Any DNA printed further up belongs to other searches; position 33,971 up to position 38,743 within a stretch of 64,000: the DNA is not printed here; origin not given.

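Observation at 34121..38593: Non-cellulosomal scaffoldin-like surface protein combining 4 cohesins with 3 adhesin-type modules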

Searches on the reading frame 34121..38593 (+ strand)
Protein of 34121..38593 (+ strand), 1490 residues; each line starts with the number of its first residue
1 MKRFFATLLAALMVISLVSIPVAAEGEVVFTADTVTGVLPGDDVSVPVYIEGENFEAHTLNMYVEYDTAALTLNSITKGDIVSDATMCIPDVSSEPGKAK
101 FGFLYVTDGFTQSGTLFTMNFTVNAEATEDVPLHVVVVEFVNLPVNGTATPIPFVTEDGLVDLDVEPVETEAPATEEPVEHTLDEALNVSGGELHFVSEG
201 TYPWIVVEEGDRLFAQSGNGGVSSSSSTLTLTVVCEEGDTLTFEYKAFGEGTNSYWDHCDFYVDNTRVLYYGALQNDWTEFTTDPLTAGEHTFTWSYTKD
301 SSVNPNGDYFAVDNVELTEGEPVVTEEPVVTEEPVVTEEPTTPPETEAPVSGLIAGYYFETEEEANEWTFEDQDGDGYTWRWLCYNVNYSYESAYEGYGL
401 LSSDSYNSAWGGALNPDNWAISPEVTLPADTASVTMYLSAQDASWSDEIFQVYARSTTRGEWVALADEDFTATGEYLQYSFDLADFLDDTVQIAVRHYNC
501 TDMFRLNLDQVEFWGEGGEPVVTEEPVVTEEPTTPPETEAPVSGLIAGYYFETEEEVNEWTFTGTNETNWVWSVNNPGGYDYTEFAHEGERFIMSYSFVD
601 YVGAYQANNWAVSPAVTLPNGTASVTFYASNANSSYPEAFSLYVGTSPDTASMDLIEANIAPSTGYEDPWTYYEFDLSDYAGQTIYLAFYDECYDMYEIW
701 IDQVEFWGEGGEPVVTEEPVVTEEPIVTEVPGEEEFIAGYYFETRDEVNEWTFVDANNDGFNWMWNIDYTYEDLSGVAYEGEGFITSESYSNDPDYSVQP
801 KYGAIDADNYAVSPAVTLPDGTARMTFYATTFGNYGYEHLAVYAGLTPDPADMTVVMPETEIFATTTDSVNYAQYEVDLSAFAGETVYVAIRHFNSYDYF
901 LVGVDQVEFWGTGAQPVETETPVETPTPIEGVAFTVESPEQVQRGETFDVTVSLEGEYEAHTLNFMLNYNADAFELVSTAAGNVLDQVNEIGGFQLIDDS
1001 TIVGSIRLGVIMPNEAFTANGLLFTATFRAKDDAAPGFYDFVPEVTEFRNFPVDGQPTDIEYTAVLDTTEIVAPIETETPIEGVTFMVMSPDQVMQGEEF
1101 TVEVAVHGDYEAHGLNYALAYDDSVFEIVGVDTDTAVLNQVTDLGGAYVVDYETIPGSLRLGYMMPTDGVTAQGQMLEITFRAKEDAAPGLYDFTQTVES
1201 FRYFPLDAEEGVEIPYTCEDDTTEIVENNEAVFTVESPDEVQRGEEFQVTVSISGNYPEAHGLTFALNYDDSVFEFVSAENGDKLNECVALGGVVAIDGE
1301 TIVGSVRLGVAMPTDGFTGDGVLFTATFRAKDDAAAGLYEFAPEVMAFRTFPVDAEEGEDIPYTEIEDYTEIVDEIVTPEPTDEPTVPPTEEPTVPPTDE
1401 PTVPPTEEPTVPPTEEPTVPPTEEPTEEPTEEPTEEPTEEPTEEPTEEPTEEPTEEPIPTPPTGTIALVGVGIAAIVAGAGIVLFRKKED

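Call 5: search_protein_families(library=pfam, proteins=[window:34121-38593:+], max_evalue=1)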
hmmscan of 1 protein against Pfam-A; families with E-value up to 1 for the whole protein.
window:34121-38593:+ (1490 aa): 7 families
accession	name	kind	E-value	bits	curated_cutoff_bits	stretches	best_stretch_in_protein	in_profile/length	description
PF00963.24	Cohesin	-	1.9e-45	154.9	24.1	4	30-129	3-107/139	Cohesin domain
PF07675.18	Cleaved_Adhesin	-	1.3e-37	129.8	21.4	3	359-512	8-173/174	Cleaved Adhesin Domain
PF04886.17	PT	-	2.1e-06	27.6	26.2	3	1424-1459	1-36/36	PT disordered repeat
PF13584.12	BatD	-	8.4e-06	26.8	24.1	0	1237-1259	4-26/92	BatD DUF11 like domain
PF20773.4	InhA-like_MAM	-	0.0063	16.5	26.9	1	664-704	117-160/191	Immune inhibitor A-like, MAM domain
PF22089.2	DIP2116-like_N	-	0.099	12.7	27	0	933-954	23-44/165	DIP2116-like, N-terminal domain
PF01880.24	Desulfoferrodox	-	0.33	12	22.2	0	1234-1255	12-33/98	Desulfoferrodoxin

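Call 6: search_protein_families(library=ncbifam, proteins=[window:34121-38593:+], max_evalue=1)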
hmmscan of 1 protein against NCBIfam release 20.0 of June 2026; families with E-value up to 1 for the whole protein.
window:34121-38593:+ (1490 aa): 5 families
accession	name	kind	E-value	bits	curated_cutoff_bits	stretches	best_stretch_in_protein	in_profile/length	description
NF038128.1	choice_anch_J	domain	4.3e-47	160.3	30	4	551-705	6-161/162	choice-of-anchor J domain-containing protein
NF041335.1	surf_glcprot_Halo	equivalog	1.4e-05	23.4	1100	1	1420-1478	801-858/862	ArtA-dependent S-layer glycoprotein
NF041895.1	choice_anch_V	domain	0.0039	17.2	42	0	1228-1268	36-76/150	choice-of-anchor V domain-containing protein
TIGR01167.1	LPXTG_anchor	domain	0.017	15.8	15.9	1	1463-1489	8-33/34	LPXTG cell wall anchor domain-containing protein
TIGR04207.1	halo_sig_pep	domain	0.44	10.2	24.6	0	7-20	5-18/30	surface glycoprotein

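Call 13: find_encoding_contigs(protein=window:34121-38593:+, flank=10000, max_places=6)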
Protein window:34121-38593:+ (1490 aa): 5 contigs read that carry it; 2 places shown.
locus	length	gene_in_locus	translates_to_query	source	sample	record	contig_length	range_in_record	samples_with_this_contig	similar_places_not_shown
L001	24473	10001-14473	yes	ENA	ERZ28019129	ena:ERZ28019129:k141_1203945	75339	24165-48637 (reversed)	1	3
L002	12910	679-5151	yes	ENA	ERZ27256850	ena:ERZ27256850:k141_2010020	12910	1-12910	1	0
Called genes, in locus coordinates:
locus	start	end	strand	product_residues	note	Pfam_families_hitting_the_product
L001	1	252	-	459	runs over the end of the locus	PF02254:TrkA_N, PF02558:ApbA (faint), PF13241:NAD_binding_7 (faint), PF02080:TrkA_C, PF02254:TrkA_N, PF02080:TrkA_C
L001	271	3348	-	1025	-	PF00932:LTD, PF13287:Fn3_assoc, PF13290:CHB_HEX_C_1, PF08757:CotH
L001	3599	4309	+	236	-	-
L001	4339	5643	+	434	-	PF00675:Peptidase_M16, PF05193:Peptidase_M16_C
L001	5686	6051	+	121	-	PF08761:dUTPase_2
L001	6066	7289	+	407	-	PF26018:BSH_RND_rel (weak)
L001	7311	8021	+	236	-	PF01168:Ala_racemase_N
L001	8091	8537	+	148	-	PF04472:SepF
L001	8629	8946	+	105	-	PF05103:DivIVA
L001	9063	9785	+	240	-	-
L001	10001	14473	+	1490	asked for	-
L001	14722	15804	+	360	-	-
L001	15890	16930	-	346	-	PF00154:RecA_N, PF08423:Rad51, PF06745:ATPase, PF01637:ATPase_2 (faint), PF27531:MT3502_N (weak), PF21096:RecA_C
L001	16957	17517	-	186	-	PF02464:CinA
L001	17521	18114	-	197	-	PF01066:CDP-OH_P_transf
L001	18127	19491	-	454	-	PF00919:UPF0004, PF04055:Radical_SAM, PF18693:TRAM_2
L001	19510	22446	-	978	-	PF13491:FtsK_4TM (weak), PF17854:FtsK_alpha, PF01580:FtsK_SpoIIIE, PF09397:FtsK_gamma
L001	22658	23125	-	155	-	-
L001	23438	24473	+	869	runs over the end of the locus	PF00082:Peptidase_S8, PF00404:Dockerin_1 (faint)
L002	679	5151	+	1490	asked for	-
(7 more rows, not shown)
